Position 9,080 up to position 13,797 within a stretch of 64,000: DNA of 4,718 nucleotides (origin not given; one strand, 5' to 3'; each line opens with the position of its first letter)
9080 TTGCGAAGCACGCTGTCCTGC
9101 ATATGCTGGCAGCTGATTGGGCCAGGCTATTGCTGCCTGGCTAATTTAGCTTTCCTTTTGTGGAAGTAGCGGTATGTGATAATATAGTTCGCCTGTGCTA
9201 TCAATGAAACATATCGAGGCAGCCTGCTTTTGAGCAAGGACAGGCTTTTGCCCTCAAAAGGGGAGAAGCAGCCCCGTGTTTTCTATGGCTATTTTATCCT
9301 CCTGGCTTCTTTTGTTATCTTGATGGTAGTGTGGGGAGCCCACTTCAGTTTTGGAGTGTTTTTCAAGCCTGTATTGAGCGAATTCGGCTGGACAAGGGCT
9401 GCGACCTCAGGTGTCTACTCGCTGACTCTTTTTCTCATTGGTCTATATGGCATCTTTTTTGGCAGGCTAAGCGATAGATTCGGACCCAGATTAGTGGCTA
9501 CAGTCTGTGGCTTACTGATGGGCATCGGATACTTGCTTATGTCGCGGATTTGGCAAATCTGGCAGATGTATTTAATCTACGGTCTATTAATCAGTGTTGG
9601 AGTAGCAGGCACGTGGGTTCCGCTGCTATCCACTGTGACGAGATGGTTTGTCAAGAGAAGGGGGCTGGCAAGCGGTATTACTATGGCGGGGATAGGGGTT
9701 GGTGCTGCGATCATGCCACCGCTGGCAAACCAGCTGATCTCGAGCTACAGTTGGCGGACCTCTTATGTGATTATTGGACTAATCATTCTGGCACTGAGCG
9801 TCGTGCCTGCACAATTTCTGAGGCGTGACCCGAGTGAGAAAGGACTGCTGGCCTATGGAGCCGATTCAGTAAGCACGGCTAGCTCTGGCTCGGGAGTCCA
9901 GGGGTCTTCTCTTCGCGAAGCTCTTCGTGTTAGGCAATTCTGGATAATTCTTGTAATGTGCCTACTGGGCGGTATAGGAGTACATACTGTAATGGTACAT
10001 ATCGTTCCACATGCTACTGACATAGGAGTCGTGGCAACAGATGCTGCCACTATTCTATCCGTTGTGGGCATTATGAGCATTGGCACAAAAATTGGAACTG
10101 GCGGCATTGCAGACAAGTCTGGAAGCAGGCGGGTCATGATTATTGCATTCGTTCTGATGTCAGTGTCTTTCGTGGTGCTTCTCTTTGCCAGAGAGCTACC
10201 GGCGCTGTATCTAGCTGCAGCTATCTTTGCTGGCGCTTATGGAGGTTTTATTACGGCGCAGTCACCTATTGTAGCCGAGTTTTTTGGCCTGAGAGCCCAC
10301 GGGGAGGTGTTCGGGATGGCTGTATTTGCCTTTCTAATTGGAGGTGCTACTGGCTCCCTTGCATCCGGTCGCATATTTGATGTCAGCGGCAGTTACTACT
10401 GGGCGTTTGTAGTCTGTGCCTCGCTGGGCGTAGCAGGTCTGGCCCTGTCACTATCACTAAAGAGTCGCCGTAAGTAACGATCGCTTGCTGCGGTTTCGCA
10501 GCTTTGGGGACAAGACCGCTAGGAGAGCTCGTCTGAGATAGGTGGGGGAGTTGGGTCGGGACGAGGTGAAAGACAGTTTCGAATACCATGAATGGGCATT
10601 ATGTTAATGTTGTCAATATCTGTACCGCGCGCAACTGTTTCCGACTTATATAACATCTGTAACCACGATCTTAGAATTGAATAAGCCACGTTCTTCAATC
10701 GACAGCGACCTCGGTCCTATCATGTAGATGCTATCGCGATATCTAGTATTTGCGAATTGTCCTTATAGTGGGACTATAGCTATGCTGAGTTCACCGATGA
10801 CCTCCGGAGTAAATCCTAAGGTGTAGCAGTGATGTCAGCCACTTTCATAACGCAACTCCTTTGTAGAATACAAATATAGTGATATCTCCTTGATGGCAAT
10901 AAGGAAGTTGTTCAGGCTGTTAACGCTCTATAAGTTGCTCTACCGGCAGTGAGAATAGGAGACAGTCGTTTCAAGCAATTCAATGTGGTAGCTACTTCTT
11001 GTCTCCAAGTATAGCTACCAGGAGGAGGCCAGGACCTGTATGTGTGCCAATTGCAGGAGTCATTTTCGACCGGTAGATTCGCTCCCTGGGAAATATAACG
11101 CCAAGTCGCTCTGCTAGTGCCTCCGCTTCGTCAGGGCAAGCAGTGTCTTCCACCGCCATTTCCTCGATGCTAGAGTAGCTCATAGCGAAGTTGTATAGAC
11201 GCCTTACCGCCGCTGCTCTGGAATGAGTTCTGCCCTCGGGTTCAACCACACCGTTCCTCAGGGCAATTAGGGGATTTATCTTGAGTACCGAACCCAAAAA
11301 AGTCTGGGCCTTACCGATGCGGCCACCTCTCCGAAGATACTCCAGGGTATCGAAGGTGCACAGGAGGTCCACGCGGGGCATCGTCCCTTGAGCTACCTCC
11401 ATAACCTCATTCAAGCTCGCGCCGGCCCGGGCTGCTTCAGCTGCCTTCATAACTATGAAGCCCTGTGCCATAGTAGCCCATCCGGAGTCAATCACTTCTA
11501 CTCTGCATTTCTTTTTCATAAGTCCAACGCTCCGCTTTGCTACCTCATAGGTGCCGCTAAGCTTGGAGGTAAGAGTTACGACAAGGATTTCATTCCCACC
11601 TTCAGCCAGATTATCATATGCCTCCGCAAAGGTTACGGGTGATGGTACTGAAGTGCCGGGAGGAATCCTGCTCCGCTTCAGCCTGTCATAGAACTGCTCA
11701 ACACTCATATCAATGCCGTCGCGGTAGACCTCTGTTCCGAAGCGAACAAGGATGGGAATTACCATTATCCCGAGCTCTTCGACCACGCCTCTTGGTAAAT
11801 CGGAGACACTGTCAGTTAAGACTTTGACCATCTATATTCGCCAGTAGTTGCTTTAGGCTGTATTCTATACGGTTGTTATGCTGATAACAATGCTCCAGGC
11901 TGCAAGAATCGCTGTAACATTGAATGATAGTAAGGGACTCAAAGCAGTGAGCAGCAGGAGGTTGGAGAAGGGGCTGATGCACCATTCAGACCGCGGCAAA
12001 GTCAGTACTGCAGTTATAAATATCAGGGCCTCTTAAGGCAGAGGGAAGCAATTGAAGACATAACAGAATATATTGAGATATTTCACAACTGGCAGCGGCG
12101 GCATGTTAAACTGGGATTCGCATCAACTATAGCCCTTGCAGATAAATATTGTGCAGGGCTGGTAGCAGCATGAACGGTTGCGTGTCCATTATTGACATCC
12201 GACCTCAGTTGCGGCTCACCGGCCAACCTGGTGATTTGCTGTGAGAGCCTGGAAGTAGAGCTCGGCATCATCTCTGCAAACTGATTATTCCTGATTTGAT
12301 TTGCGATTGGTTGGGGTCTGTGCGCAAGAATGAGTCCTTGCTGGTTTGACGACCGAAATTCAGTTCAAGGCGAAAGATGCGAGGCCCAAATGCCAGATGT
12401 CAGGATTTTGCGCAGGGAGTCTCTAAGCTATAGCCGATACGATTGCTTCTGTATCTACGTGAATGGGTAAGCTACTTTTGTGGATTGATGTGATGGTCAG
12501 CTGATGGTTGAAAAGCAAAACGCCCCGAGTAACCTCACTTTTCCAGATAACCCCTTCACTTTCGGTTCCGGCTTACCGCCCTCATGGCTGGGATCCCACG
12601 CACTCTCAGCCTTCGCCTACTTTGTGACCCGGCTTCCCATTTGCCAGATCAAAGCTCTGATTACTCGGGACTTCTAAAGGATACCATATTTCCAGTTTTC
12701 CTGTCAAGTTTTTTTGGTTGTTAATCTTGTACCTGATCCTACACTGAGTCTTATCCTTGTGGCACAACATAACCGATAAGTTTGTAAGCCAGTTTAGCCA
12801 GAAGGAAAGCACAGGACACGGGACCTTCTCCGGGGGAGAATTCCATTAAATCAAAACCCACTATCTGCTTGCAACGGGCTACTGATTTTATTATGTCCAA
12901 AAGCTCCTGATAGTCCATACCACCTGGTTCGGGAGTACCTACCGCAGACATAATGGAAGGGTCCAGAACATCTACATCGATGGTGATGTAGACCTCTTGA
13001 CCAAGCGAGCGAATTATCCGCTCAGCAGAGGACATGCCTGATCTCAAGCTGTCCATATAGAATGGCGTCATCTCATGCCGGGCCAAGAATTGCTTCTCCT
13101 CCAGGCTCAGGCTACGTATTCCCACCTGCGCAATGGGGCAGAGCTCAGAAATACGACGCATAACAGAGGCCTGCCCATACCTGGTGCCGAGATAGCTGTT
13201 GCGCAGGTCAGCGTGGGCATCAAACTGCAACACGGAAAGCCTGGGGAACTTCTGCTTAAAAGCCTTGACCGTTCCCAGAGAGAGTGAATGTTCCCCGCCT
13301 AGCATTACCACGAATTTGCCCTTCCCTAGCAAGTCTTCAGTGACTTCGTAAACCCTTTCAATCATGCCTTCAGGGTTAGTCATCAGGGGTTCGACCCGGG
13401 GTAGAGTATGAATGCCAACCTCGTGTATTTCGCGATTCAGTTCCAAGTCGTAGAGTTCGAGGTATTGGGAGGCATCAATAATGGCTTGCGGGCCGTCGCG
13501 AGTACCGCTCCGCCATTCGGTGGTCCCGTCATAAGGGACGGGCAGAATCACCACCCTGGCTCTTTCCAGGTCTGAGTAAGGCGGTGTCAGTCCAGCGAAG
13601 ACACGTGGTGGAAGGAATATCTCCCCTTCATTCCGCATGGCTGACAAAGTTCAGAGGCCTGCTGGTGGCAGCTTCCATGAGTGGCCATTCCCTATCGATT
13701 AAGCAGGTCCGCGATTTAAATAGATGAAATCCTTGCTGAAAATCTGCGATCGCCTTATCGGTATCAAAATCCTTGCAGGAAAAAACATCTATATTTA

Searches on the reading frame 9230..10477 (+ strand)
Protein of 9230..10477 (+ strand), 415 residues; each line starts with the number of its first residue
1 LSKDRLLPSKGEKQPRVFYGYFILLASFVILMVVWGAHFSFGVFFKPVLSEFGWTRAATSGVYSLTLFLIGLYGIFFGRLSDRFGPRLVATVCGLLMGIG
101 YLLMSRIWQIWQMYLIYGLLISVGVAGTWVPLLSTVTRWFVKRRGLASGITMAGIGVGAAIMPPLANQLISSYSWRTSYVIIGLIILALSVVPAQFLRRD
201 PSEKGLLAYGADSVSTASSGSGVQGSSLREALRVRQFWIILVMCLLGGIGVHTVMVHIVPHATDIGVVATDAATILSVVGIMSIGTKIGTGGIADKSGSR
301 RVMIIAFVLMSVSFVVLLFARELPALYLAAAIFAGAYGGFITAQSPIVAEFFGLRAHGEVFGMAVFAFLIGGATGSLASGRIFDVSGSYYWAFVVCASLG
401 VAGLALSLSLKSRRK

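Call 82: search_protein_families(library=pfam, proteins=[window:9230-10477:+], max_evalue=0.00001)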
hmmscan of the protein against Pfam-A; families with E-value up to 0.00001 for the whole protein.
window:9230-10477:+ (415 aa): 2 families
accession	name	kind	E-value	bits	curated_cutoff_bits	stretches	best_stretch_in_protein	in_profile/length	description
PF07690.21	MFS_1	-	8.5e-46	156.9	33.4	2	28-298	2-266/347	Major Facilitator Superfamily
PF12832.13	MFS_1_like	-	9.9e-09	35.1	25.2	1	174-388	158-367/373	MFS_1 like family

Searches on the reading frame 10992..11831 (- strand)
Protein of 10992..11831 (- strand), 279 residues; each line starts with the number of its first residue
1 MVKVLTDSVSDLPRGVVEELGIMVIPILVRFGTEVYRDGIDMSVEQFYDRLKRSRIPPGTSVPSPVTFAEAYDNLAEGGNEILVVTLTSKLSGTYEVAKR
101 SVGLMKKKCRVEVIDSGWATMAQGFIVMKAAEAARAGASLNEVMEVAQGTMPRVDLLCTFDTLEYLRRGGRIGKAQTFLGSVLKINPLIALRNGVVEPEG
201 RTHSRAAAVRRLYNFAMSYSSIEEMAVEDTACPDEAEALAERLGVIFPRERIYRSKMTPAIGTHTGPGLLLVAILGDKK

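Call 82: search_protein_families(library=pfam, proteins=[window:10992-11831:-], max_evalue=0.00001)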
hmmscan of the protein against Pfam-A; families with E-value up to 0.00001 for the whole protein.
window:10992-11831:- (279 aa): 1 family
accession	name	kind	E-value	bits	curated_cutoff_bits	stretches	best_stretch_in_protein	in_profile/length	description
PF02645.21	DegV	-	2.4e-74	250.6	27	1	2-274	2-277/280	Uncharacterised protein, DegV family COG1307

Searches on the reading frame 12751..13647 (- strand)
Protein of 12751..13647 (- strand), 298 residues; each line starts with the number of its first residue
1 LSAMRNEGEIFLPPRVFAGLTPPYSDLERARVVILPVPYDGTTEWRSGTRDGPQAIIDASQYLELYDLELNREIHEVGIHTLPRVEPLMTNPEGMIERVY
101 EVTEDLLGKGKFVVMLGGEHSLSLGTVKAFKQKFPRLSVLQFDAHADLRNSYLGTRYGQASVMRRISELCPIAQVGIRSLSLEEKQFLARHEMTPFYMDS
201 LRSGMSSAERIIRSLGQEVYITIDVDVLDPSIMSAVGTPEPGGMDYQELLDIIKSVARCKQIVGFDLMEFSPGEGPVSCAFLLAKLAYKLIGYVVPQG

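Call 82: search_protein_families(library=pfam, proteins=[window:12751-13647:-], max_evalue=0.00001)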
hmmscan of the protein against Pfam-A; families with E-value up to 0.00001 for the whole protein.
window:12751-13647:- (298 aa): 1 family
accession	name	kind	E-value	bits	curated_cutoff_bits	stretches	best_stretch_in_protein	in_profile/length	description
PF00491.26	Arginase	-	1e-68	232.3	22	1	31-290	2-277/280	Arginase family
